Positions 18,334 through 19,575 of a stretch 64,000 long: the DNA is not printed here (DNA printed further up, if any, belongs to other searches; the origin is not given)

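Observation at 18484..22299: Acyl-ACP reductase homologue in an operon with an omega-aminotransferase and a lipid-binding-type SRPBCC protein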

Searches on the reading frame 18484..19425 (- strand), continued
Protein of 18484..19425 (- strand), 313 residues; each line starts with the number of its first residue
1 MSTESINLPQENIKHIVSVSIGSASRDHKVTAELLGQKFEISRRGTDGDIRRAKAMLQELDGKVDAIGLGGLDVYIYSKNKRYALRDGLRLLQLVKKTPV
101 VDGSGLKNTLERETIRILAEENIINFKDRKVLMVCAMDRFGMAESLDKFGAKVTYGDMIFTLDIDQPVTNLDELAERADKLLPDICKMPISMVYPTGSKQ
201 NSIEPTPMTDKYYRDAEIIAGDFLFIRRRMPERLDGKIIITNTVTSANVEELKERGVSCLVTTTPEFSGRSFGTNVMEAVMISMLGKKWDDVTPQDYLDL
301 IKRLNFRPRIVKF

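Call 76: search_protein_families(library=pfam, proteins=[L161:6398-6988:+, L127:8728-9351:+, L134:6414-7022:+, L144:6308-6703:+, L127:5610-6182:+, L106:3538-3990:+, L106:4060-6861:+, L098:8207-9025:+, L104:331-1569:+, L106:8246-9328:+], max_evalue=0.01)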
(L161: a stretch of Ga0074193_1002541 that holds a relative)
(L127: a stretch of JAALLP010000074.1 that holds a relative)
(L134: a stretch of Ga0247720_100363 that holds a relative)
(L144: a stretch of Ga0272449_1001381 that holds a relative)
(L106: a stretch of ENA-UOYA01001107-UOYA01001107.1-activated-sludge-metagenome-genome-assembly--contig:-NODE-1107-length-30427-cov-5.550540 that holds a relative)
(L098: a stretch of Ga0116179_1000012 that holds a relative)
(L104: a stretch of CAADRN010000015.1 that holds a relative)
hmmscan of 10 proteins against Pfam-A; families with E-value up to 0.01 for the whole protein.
L161:6398-6988:+ (196 aa): 4 families
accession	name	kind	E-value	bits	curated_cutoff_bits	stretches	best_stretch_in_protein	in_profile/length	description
PF13560.12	HTH_31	-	0.00016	22.3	27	1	39-63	12-36/64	Helix-turn-helix domain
PF01381.28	HTH_3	-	0.0011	19.3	23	1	40-62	8-30/55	Helix-turn-helix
PF22943.2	HTH_68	-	0.0012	18.9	27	0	33-54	9-30/45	Putative helix-turn-helix domain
PF13936.12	HTH_38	-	0.0044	17.2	27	1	33-60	12-39/44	Helix-turn-helix domain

L127:8728-9351:+ (207 aa): 0 families

L134:6414-7022:+ (202 aa): 1 family
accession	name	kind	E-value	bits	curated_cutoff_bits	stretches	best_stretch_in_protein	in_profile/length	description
PF10646.14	Germane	-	1.8e-30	106.4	23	1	67-176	2-117/117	Sporulation and spore germination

L144:6308-6703:+ (131 aa): 0 families

L127:5610-6182:+ (190 aa): 2 families
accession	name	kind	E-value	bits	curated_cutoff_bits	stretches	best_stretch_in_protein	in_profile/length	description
PF05067.18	Mn_catalase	-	3.4e-62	210.5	27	1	1-183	1-197/284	Manganese containing catalase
PF02915.23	Rubrerythrin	-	0.0093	16.8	22.8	0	129-182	3-58/137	Rubrerythrin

L106:3538-3990:+ (150 aa): 1 family
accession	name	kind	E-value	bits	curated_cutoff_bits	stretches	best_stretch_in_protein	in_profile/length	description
PF01475.25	FUR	-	7.9e-38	129.7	23.1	1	19-139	4-120/121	Ferric uptake regulator family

L106:4060-6861:+ (933 aa): 9 families
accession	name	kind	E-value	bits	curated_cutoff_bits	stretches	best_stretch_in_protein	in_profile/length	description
PF00534.26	Glycos_transf_1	-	4.3e-44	150.5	26.4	1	745-904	9-169/172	Glycosyl transferases group 1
PF13692.12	Glyco_trans_1_4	-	1.4e-39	136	27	1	752-891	2-140/142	Glycosyl transferases group 1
PF09210.16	BE_C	-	1.9e-37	128.2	25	1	424-524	1-101/101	1,4-alpha-glucan branching enzyme, C-terminal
PF03065.20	Glyco_hydro_57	-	3.2e-36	125.6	21.2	1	7-244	1-202/291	Glycosyl hydrolase family 57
PF13439.12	Glyco_transf_4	-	4.3e-31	108.7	28.5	1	559-732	1-169/170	Glycosyltransferase Family 4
PF20706.3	GT4-conflict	-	1.4e-23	83.9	26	1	560-868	12-322/385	Family 4 Glycosyltransferase in conflict systems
PF13579.12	Glyco_trans_4_4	-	1.4e-22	81.2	29.7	1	560-728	1-158/158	Glycosyl transferase 4-like domain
PF08323.17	Glyco_transf_5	-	1e-18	68.4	22.7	1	546-713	1-226/239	Starch synthase catalytic domain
PF13524.12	Glyco_trans_1_2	-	2.7e-05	24.6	25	1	773-920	5-141/144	Glycosyl transferase-like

L098:8207-9025:+ (272 aa): 2 families
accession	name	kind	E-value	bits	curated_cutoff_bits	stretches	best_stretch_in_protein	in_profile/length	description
PF02811.25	PHP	-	9.3e-23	81.8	26.4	1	5-196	1-163/164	PHP domain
PF13263.12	PHP_C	-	0.0011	18.9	21.3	1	218-238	13-33/56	PHP-associated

L104:331-1569:+ (412 aa): 5 families
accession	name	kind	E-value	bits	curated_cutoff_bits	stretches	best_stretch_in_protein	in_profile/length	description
PF00768.25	Peptidase_S11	-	9.1e-54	182.9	27.6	1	29-253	6-237/239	D-alanyl-D-alanine carboxypeptidase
PF07943.18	PBP5_C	-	1.2e-14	54.7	21.2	1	273-363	1-91/91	Penicillin-binding protein 5, C-terminal domain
PF13354.11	Beta-lactamase2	-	6.6e-08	32.6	22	1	47-175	12-142/214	Beta-lactamase enzyme family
PF02113.21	Peptidase_S13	-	5.9e-06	25.7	22.8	1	29-74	10-57/444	D-Ala-D-Ala carboxypeptidase 3 (S13) family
PF00905.27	Transpeptidase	-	0.0095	15.6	22.1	0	52-93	34-75/299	Penicillin binding protein transpeptidase domain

L106:8246-9328:+ (360 aa): 0 families

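Call 81: search_protein_families(library=padloc, proteins=[window:18484-19425:-], max_evalue=0.001)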
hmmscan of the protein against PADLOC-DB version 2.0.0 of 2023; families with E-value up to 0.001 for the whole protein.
window:18484-19425:- (313 aa): 0 families

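Call 82: find_encoding_contigs(protein=P0391, flank=10000, max_places=1)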
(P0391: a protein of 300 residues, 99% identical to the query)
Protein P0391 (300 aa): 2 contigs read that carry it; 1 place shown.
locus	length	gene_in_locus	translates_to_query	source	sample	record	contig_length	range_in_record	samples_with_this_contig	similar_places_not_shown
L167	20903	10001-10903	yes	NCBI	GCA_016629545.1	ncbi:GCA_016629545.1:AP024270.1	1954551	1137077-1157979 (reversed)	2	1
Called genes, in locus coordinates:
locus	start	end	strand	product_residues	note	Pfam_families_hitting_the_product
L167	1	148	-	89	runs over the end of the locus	PF00312:Ribosomal_S15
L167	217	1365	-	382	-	PF07690:MFS_1, PF12832:MFS_1_like (faint), PF00083:Sugar_tr (weak), PF07690:MFS_1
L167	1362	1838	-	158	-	-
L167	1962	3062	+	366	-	PF13701:DDE_Tnp_1_4 (faint), PF13546:DDE_5 (faint), PF01609:DDE_Tnp_1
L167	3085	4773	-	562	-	PF00115:COX1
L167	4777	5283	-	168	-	PF09125:COX2-transmemb, PF13473:Cupredoxin_1 (weak), PF00116:COX2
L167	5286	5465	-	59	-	PF08113:CoxIIa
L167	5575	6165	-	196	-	PF00025:Arf (weak)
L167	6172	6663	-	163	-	PF03259:Robl_LC7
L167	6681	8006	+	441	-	PF01546:Peptidase_M20, PF07687:M20_dimer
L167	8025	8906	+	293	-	PF00491:Arginase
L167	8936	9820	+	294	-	PF02129:Peptidase_S15 (weak), PF01738:DLH (weak), PF20434:BD-FAE (faint), PF00561:Abhydrolase_1, PF12146:Hydrolase_4, PF12697:Abhydrolase_6, PF00326:Peptidase_S9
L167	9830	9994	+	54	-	-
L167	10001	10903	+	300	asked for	-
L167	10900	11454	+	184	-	PF08207:EFP_N, PF01132:EFP, PF09285:Elong-fact-P_C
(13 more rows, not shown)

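Call 86: search_protein_families(library=pfam, proteins=[L080:1561-2403:+, L080:4563-5951:+, L078:1080-2291:+, L078:3686-4141:+, L037:3823-4656:+, L062:3564-5906:+, L079:3065-5014:+, L050:4160-6004:+, L065:877-2328:+], max_evalue=0.001)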
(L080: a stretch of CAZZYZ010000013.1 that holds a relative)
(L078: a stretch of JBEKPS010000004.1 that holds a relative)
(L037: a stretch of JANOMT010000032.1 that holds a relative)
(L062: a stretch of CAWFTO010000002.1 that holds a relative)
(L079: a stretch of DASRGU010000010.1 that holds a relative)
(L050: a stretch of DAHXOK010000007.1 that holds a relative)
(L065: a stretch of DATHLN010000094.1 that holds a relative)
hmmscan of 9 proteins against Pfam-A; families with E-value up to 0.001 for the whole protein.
L080:1561-2403:+ (280 aa): 0 families

L080:4563-5951:+ (462 aa): 2 families
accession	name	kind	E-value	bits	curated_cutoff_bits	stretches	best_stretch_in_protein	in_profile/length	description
PF00990.26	GGDEF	-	4.6e-44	150.5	23.8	1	288-444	1-161/161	Diguanylate cyclase, GGDEF domain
PF17158.10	MASE4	-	6.8e-07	29.3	28.4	1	45-269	8-234/239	Membrane-associated sensor, integral membrane domain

L078:1080-2291:+ (403 aa): 0 families

L078:3686-4141:+ (151 aa): 3 families
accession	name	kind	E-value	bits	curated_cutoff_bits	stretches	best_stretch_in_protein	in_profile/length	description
PF00903.31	Glyoxalase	-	1.8e-09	38.5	20.6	1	38-140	3-118/121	Glyoxalase/Bleomycin resistance protein/Dioxygenase superfamily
PF22677.2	Ble-like_N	-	5e-05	23.4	24.5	1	45-64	10-29/41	Bleomycin resistance protein-like N-terminal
PF18029.7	Glyoxalase_6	-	0.00025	22.1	23.6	1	45-143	7-105/106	Glyoxalase-like domain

L037:3823-4656:+ (277 aa): 1 family
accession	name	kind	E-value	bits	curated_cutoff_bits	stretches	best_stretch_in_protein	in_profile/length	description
PF03692.20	CxxCxxCC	-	4.7e-08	34.1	23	1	70-170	2-72/85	Putative zinc- or iron-chelating domain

L062:3564-5906:+ (780 aa): 1 family
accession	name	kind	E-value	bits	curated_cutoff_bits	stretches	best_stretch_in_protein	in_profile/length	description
PF02566.24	OsmC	-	6.6e-15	55.8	27.5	1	673-770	1-97/100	OsmC-like protein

L079:3065-5014:+ (649 aa): 2 families
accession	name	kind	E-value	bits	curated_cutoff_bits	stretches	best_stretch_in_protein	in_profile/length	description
PF01488.26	Shikimate_DH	-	8.8e-08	32.8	24.3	1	429-535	11-123/138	Shikimate / quinate 5-dehydrogenase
PF02882.25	THF_DHG_CYH_C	-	0.00027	20.7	27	0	422-523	28-107/160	Tetrahydrofolate dehydrogenase/cyclohydrolase, NAD(P)-binding domain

L050:4160-6004:+ (614 aa): 1 family
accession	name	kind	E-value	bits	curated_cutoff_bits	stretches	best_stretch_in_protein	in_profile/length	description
PF02517.21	Rce1-like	-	9.6e-15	55.1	22.4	1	514-599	5-92/93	Type II CAAX prenyl endopeptidase Rce1-like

L065:877-2328:+ (483 aa): 1 family
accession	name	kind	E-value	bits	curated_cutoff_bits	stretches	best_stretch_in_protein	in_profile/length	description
PF00924.24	MS_channel_2nd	-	5.8e-08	33.2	20.2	1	255-301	2-48/68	Mechanosensitive ion channel, beta-domain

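Call 87: find_encoding_contigs(protein=P0302, flank=8000, max_places=2)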
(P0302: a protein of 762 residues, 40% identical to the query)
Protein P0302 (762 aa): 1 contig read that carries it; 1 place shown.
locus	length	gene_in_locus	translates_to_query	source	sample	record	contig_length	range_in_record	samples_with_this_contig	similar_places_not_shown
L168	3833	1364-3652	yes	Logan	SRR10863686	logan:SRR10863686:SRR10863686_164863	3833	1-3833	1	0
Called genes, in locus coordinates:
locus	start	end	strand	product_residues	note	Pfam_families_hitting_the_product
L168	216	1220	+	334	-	-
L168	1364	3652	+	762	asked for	PF00155:Aminotran_1_2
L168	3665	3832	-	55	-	?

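Call 88: find_encoding_contigs(protein=P0276, flank=8000, max_places=2)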
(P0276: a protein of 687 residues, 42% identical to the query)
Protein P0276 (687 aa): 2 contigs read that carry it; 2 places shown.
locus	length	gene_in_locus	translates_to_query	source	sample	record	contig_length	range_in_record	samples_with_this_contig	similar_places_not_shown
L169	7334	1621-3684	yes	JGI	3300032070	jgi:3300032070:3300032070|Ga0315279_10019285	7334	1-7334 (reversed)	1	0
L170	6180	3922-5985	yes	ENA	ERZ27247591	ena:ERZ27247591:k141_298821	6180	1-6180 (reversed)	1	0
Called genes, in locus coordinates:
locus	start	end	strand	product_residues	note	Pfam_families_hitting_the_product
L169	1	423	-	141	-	?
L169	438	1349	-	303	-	PF13435:Cytochrome_C554 (faint), PF14522:Cytochrome_C7 (faint), PF22678:Cytochrom_c_NrfB-like (faint), PF14537:Cytochrom_c3_2 (faint), PF09699:Paired_CXXCH_1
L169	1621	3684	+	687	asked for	PF01488:Shikimate_DH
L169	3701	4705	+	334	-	PF01073:3Beta_HSD, PF01370:Epimerase, PF02719:Polysacc_synt_2, PF04321:RmlD_sub_bind, PF13460:NAD_binding_10 (weak), PF16363:GDP_Man_Dehyd, PF07993:NAD_binding_4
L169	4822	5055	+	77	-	-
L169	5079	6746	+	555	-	PF01293:PEPCK_ATP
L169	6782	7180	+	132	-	PF07366:SnoaL, PF12680:SnoaL_2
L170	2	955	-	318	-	?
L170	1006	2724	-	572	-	-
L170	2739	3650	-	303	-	PF13435:Cytochrome_C554 (faint), PF14522:Cytochrome_C7 (faint), PF22678:Cytochrom_c_NrfB-like (faint), PF14537:Cytochrom_c3_2 (faint), PF09699:Paired_CXXCH_1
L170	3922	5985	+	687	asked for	PF01488:Shikimate_DH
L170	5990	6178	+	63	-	?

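Call 89: find_encoding_contigs(protein=P0306, flank=8000, max_places=2)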
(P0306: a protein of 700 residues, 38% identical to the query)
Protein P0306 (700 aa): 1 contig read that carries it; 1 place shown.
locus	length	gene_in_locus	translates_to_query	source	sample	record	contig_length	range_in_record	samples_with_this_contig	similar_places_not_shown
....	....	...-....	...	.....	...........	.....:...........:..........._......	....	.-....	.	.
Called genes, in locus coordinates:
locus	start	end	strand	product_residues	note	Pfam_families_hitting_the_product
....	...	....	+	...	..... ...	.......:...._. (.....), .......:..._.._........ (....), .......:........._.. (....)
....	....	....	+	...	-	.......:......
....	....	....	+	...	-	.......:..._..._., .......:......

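Call 90: find_encoding_contigs(protein=P0348, flank=8000, max_places=2)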
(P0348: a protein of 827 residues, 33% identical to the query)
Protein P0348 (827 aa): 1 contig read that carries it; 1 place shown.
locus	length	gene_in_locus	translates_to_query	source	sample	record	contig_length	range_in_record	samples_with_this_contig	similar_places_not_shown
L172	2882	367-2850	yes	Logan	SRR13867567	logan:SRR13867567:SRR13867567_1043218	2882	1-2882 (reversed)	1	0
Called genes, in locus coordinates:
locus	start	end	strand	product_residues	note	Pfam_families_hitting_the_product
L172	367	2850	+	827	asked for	-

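Call 91: search_protein_families(library=ncbifam, proteins=[L168:216-1220:+, L169:3701-4705:+, L169:4822-5055:+], max_evalue=0.001)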
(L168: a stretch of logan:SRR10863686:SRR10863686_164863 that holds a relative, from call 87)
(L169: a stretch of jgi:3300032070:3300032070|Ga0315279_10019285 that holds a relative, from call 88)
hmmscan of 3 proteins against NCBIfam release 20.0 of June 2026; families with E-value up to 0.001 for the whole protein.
L168:216-1220:+ (334 aa): 0 families

L169:3701-4705:+ (334 aa): 28 families (the best 25 are shown)
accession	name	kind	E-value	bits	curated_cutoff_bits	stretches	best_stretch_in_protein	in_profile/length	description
TIGR01181.1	dTDP_gluc_dehyt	equivalog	5.2e-122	406.9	365.1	1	1-316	3-321/321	dTDP-glucose 4,6-dehydratase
NF007490.0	PRK10084.1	subfamily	2.1e-83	280.3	649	1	1-333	4-359/361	dTDP-glucose 4,6-dehydratase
NF007582.0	PRK10217.1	equivalog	2.6e-79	266.9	698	1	1-319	5-344/355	dTDP-glucose 4,6-dehydratase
TIGR04180.1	EDH_00030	hypoth_equivalog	6.3e-52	176.5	475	1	1-293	2-296/297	NAD-dependent 4,6-dehydratase LegB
TIGR01179.1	galE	equivalog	4.2e-38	131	262.3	1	1-310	3-329/332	UDP-glucose 4-epimerase GalE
TIGR02622.1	CDP_4_6_dhtase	equivalog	7.5e-24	84.5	278.45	1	1-310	8-334/352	CDP-glucose 4,6-dehydratase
NF007956.0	PRK10675.1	subfamily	1.4e-23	83.6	394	1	1-311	4-334/338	UDP-glucose 4-epimerase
TIGR02197.1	heptose_epim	equivalog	3.5e-23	82.2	274.6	1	1-262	2-266/316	ADP-glyceromanno-heptose 6-epimerase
NF011728.1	PRK15181.1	equivalog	5.2e-21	75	760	1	1-309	19-340/348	Vi polysaccharide biosynthesis UDP-N-acetylglucosaminuronic acid C-4 epimerase TviC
TIGR03466.1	HpnA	hypoth_equivalog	5.3e-16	58.4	367.65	1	1-202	4-196/327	hopanoid-associated sugar epimerase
NF042422.1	oxyalk_red_OleD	equivalog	5e-15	55.7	580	1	1-260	4-254/329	2-alkyl-3-oxoalkanoate reductase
TIGR01472.1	gmd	equivalog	1.6e-13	50.6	415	1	46-254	50-266/342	GDP-mannose 4,6-dehydratase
TIGR03589.1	PseB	equivalog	2e-13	50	407.75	1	1-238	8-226/324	UDP-N-acetylglucosamine 4,6-dehydratase (inverting)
NF047922.1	GDPFucSynFcl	equivalog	6.7e-13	48.8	500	1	104-311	88-306/308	GDP-L-fucose synthase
NF008872.0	PRK11908.1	equivalog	6.3e-11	41.9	294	1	2-262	6-277/349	bifunctional UDP-4-keto-pentose/UDP-xylose synthase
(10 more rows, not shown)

L169:4822-5055:+ (77 aa): 0 families

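Call 103: fold_search(model_id=the predicted structure, library=pdb)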
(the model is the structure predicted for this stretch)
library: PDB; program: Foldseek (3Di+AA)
matches with E <= 10: 1895; with E <= 0.001: 162
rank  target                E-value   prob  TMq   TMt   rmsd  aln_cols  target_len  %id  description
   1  5l2e_A                6.9e-07  0.99  0.26  0.15  14.2       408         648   10  Crystal structure of rat Glutamate receptor delta-2 extracellular domain (released 2016-12-28)
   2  6jzq_A                1.4e-06  1.00  0.49  0.46   7.9       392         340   10  The crystal structure of acyl-acyl carrier protein (acyl-ACP) reductase (AAR) (released 2020-04-01)
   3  9isl_C                2.5e-06  1.00  0.32  0.34  10.1       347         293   13  Human MTHFD1 in complex with compound 16e (released 2025-01-01)
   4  1vl6_A                2.8e-06  1.00  0.33  0.29  12.1       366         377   11  Crystal structure of NAD-dependent malic enzyme (TM0542) from Thermotoga maritima at 2.61 A resolution (released 2004-08-17)
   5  9ise_B                3.6e-06  1.00  0.31  0.34   9.9       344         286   12  Human MTHFD1 in complex with LY374571 (released 2025-01-01)
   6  5kc8                  4.9e-06  0.99  0.28  0.24  13.4       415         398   11  Crystal structure of the amino-terminal domain (ATD) of iGluR Delta-2 (GluD2) (released 2016-07-27)
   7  9isr_C                5.8e-06  1.00  0.31  0.33  10.2       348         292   13  Human MTHFD1 in complex with compound 16g (released 2025-01-01)
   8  6ecp_A                5.8e-06  1.00  0.30  0.32  10.2       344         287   12  The human methylenetetrahydrofolate dehydrogenase/cyclohydrolase (FolD) complexed with NADP and inhibitor LY249543 (released 2019-03-27)
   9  9ise_C                6.6e-06  1.00  0.32  0.33  10.1       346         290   13  Human MTHFD1 in complex with LY374571 (released 2025-01-01)
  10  3d4o_A                7.0e-06  1.00  0.28  0.30  14.2       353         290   12  Crystal structure of dipicolinate synthase subunit A (NP_243269.1) from BACILLUS HALODURANS at 2.10 A resolution (released 2008-07-08)
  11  8i83_F                9.5e-06  1.00  0.41  0.33   8.8       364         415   13  Crystal Structure of phosphinothricin dehydrogenase (released 2024-02-14)
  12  6hb0_A                9.5e-06  1.00  0.30  0.31  10.9       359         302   10  Crystal structure of MSMEG_1712 from Mycobacterium smegmatis (released 2019-05-01)
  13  8i83_E                1.1e-05  1.00  0.42  0.34   8.7       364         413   13  Crystal Structure of phosphinothricin dehydrogenase (released 2024-02-14)
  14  3aoe_B                1.1e-05  1.00  0.41  0.32   9.6       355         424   15  Crystal structure of hetero-hexameric glutamate dehydrogenase from Thermus thermophilus (Leu bound form) (released 2011-09-07)
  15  8kao_C                1.3e-05  1.00  0.41  0.34   8.9       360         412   15  Glutamate dehydrogenase-69O (released 2024-08-07)
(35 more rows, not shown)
